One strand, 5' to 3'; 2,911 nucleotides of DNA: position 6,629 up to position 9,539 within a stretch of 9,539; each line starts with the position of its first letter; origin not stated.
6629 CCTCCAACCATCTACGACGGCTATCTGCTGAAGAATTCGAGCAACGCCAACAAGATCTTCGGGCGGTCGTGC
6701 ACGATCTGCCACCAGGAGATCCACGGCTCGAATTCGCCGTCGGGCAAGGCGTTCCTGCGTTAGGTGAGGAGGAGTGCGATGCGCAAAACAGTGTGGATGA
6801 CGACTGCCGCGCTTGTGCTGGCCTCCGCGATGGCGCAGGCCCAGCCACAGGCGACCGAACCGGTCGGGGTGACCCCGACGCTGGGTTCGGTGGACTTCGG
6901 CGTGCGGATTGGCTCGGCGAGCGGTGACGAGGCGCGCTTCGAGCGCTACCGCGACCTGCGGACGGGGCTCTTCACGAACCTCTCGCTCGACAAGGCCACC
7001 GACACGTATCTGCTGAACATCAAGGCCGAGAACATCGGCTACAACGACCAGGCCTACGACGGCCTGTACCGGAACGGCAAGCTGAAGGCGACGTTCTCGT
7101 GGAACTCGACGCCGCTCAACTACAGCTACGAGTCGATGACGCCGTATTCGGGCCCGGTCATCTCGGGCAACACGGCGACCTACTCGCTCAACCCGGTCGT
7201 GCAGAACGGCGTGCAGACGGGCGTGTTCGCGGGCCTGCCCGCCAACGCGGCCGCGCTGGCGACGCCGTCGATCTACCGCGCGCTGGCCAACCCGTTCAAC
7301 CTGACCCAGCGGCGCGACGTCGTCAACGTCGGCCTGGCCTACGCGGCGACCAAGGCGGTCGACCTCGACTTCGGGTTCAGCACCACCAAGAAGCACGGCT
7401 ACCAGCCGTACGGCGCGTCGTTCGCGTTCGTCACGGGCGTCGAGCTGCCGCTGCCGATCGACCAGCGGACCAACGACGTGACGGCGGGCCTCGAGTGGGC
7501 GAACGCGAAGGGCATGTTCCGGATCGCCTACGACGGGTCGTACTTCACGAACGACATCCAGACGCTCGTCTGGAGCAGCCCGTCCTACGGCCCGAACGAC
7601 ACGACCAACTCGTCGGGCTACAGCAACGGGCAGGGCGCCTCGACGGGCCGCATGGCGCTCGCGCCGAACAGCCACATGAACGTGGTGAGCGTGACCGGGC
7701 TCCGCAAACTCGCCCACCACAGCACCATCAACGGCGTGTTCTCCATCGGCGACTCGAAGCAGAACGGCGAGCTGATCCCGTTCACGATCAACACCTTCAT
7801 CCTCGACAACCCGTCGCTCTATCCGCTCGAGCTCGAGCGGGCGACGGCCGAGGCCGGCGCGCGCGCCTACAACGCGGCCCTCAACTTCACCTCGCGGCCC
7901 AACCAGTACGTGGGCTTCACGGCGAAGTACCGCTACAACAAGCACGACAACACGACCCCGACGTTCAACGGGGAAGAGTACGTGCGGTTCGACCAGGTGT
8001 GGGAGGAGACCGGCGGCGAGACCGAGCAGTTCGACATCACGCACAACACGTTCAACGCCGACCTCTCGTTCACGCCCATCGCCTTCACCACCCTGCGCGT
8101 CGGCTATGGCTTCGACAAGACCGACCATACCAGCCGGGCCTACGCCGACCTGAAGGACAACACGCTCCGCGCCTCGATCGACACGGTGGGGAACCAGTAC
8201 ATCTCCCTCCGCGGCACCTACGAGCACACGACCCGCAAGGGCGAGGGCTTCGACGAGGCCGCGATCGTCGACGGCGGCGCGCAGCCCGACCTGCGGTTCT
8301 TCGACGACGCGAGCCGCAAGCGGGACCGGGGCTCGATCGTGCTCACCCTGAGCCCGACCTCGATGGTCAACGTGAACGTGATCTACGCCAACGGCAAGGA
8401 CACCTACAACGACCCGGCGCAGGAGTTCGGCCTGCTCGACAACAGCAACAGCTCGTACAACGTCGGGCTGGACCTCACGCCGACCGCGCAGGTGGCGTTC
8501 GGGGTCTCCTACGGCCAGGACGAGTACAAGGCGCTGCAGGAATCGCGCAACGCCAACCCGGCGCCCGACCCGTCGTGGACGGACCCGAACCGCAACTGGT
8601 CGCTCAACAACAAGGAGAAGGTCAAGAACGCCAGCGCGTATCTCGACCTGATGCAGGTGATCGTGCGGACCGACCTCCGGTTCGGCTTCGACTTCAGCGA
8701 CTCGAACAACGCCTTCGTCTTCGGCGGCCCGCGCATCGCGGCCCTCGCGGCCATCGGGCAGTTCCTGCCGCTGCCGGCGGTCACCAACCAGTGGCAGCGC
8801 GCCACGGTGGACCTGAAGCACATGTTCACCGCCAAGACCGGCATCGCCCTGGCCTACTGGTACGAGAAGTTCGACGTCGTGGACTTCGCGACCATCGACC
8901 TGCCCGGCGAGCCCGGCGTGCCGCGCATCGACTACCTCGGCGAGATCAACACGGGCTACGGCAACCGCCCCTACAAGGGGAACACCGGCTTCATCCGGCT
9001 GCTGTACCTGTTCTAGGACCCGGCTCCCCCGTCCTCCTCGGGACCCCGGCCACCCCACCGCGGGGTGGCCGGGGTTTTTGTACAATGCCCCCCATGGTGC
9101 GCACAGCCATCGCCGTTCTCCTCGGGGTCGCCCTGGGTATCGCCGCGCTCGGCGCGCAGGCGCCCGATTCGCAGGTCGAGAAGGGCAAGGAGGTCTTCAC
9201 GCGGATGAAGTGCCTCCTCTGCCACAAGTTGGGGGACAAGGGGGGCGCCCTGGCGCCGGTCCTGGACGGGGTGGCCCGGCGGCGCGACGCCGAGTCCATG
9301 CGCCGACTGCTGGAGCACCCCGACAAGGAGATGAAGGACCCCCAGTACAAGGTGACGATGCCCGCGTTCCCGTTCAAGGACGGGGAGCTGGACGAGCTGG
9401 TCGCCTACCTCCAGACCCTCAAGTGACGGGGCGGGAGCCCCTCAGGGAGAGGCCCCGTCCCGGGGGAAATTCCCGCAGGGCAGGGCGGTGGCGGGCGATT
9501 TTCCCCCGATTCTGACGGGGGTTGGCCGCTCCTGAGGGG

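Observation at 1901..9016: Complete promoter-cytochrome-porin electron conduit module duplicated in tandem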

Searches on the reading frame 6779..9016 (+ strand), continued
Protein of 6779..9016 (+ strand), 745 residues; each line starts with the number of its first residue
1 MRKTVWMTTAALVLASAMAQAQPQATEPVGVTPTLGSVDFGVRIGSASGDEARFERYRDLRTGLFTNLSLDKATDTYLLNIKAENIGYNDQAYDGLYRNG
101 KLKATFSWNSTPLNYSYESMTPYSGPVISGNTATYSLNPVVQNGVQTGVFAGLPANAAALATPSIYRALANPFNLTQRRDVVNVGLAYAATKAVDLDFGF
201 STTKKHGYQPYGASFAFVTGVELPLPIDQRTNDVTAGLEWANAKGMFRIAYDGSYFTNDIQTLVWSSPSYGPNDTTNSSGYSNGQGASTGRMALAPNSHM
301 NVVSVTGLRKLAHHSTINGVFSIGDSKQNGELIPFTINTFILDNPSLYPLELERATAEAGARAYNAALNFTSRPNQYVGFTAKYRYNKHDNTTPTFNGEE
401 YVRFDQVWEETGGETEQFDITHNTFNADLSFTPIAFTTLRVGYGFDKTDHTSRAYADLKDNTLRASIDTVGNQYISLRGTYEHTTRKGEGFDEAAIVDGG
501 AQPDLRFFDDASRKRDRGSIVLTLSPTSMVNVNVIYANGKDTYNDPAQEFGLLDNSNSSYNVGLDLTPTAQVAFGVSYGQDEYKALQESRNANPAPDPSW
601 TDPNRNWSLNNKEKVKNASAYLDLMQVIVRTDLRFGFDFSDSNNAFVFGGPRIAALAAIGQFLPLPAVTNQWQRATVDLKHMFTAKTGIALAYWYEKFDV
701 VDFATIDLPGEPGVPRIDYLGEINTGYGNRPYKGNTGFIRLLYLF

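Call 71: fold_search(model_id=the predicted structure, library=pdb)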
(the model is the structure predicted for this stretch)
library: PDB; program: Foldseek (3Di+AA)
matches with E <= 10: 861; with E <= 0.001: 284
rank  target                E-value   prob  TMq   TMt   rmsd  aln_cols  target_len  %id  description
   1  6r2q_B                9.3e-37  1.00  0.77  0.88   3.9       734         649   16  Structure of the Mtr complex (released 2020-04-22)
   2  5fr8_A                3.4e-11  1.00  0.39  0.40  10.8       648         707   10  Crystal structure of the siderophore receptor PirA from Acinetobacter baumannii (released 2016-05-11)
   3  5nc3                  8.4e-10  1.00  0.38  0.40  10.2       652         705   11  Crystal structure of the ferric enterobactin receptor (PfeA) from Pseudomonas aeruginosa in complex with the tris-catech (released 2018-03-21)
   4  4aiq                  1.2e-09  1.00  0.39  0.43  10.2       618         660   10  The FrpB iron transporter from Neisseria meningitidis (F5-1 variant) (released 2013-01-23)
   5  4aip_A                1.6e-09  1.00  0.40  0.44  10.4       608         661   10  The FrpB iron transporter from Neisseria meningitidis (F3-3 variant) (released 2013-01-23)
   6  4aip_C                2.0e-09  1.00  0.40  0.44  10.1       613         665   10  The FrpB iron transporter from Neisseria meningitidis (F3-3 variant) (released 2013-01-23)
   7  6q5e                  2.1e-09  1.00  0.38  0.40  10.7       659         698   11  Crystal structure of the ferric enterobactin receptor from Pseudomonas aeruginosa (PfeA) in complex with enterobactin (released 2019-01-16)
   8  6r1f                  2.8e-09  1.00  0.38  0.40  10.7       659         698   11  Crystal structure of the ferric enterobactin receptor mutant R480A from Pseudomonas aeruginosa (PfeA) in complex with en (released 2019-04-10)
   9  8p97_A                4.1e-09  1.00  0.37  0.43  13.1       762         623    7  BtuB3G3 bound to cyanocobalamin with disordered EL8 (released 2023-08-16)
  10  4rdr                  4.3e-09  1.00  0.38  0.40  11.0       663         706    9  Structure of the bacterial Zn-transporter ZnuD from Neisseria meningitidis (locked conformation bound to zinc and cadmiu (released 2015-08-19)
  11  4aip_B                4.7e-09  1.00  0.39  0.43  10.2       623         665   10  The FrpB iron transporter from Neisseria meningitidis (F3-3 variant) (released 2013-01-23)
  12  5out                  9.2e-09  1.00  0.38  0.40  10.2       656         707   10  CRYSTAL STRUCTURE OF THE FERRIC ENTEROBACTIN RECEPTOR (PFEA) MUTANT (G324V) FROM PSEUDOMONAS AERUGINOSA (released 2018-09-05)
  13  1nqg                  1.1e-08  1.00  0.37  0.45   9.3       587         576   10  OUTER MEMBRANE COBALAMIN TRANSPORTER (BTUB) FROM E. COLI, WITH BOUND CALCIUM (released 2003-04-29)
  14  5nc4                  1.1e-08  1.00  0.38  0.41  10.1       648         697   12  Crystal structure of the ferric enterobactin receptor (PfeA) in complex with protochelin from Pseudomonas aeruginosa (released 2018-03-21)
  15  6i2j                  1.2e-08  1.00  0.37  0.39  10.4       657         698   12  Crystal structure of the ferric enterobactin receptor mutant (Q482A) from Pseudomonas aeruginosa (PfeA) in complex with  (released 2019-01-16)
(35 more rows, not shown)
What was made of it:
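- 6779..9016 (+): B2: MtrB/PioB-family barrel (745 aa). Foldseek hit to 6r2q_B at E 9e-37, TM 0.77/0.88 (call 71).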

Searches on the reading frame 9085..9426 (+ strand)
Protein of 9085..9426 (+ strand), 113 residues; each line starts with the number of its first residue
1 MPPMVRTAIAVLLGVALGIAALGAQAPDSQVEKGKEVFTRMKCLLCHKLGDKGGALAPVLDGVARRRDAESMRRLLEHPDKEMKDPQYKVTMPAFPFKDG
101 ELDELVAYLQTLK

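Call 4: search_protein_families(library=ncbifam, proteins=[window:9085-9426:+], max_evalue=0.01)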
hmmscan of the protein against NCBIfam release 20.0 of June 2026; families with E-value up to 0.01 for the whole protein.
window:9085-9426:+ (113 aa): 7 families
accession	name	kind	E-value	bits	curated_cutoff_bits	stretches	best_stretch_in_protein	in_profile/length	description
NF040971.1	cytc_ExtS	equivalog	5e-09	35.8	100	1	27-107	74-145/262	selenite/tellurite reduction operon c-type cytochrome lipoprotein ExtS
TIGR02603.1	CxxCH_TIGR02603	domain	7.5e-08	32.5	68.15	1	30-100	2-68/134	putative heme-binding domain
TIGR04485.1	thiosulf_SoxX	equivalog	5.9e-05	23.7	61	1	42-112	4-78/78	sulfur oxidation c-type cytochrome SoxX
NF045773.1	cytochro_C550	exception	0.00012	22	125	1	28-109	45-116/118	cytochrome c550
NF050122.1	bc1_QcrC_actin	exception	0.00039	19.8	200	1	25-111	35-116/253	cytochrome bc1 complex diheme cytochrome c subunit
NF045774.1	cytochro_C551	exception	0.00086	19.2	118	1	4-110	1-107/110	cytochrome c551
NF043008.1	Cyt550_Brdyrhiz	equivalog_domain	0.0016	18.6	240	1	8-68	5-63/131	cytochrome c-550 CycA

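Call 5: search_protein_families(library=pfam, proteins=[window:9085-9426:+], max_evalue=0.01)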
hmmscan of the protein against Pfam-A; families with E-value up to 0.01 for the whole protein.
window:9085-9426:+ (113 aa): 2 families
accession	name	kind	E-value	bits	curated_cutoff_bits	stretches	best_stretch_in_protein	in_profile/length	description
PF00034.26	Cytochrom_C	-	2.1e-11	45.4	21.3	1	31-113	1-90/90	Cytochrome c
PF13442.11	Cytochrome_CBB3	-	6.2e-07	30.1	27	1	30-109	2-68/68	Cytochrome C oxidase, cbb3-type, subunit III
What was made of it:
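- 9085..9426 (+): Monohaem class I cytochrome c (113 aa, signal peptide, CLLCH). It is the probable periplasmic redox partner. Pfam Cytochrom_C (call 5).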

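Call 84: search_solved_structures(query=window:9085-9426:+, max_evalue=1)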
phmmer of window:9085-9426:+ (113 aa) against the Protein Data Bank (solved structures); distinct sequences matched with E-value up to 1: 47.
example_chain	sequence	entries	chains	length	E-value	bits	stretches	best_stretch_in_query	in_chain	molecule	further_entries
2l4d_A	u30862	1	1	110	2.4e-05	27.5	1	33-110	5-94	SCO1/SenC family protein/cytochrome c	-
3o0r_C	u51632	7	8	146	5.1e-05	26.4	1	27-110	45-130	Nitric oxide reductase subunit C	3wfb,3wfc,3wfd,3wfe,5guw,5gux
7zs0_A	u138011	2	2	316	0.00025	24.2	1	23-71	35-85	Hypothetical (Diheme) protein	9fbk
7zs2_A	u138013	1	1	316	0.00025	24.2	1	23-71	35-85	Hypothetical (Diheme) protein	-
7zs1_A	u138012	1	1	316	0.00025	24.2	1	23-71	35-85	Hypothetical (Diheme) protein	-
2b4z_A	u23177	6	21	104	0.0027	20.9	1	30-69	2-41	Cytochrome c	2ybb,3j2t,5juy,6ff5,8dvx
2c2c_A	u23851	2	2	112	0.0061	19.7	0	83-113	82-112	CYTOCHROME C2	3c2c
5c9m_A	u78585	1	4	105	0.01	19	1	30-70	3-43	Cytochrome c, somatic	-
6n1o_A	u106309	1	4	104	0.01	19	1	30-70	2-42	Cytochrome c, somatic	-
5c0z_A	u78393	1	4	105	0.011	18.9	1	30-69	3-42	Cytochrome c, somatic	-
7q21_C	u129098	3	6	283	0.012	18.8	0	25-58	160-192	Cytochrome bc1 complex cytochrome c subunit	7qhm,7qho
7ljx_A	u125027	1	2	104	0.013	18.7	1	30-69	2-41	Cytochrome c, somatic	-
8dzl_A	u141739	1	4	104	0.015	18.5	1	30-69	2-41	Cytochrome c, somatic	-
8yts_A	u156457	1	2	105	0.016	18.4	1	9-77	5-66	Cytochrome C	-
5df5_A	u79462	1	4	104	0.018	18.3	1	30-69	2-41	Cytochrome c, somatic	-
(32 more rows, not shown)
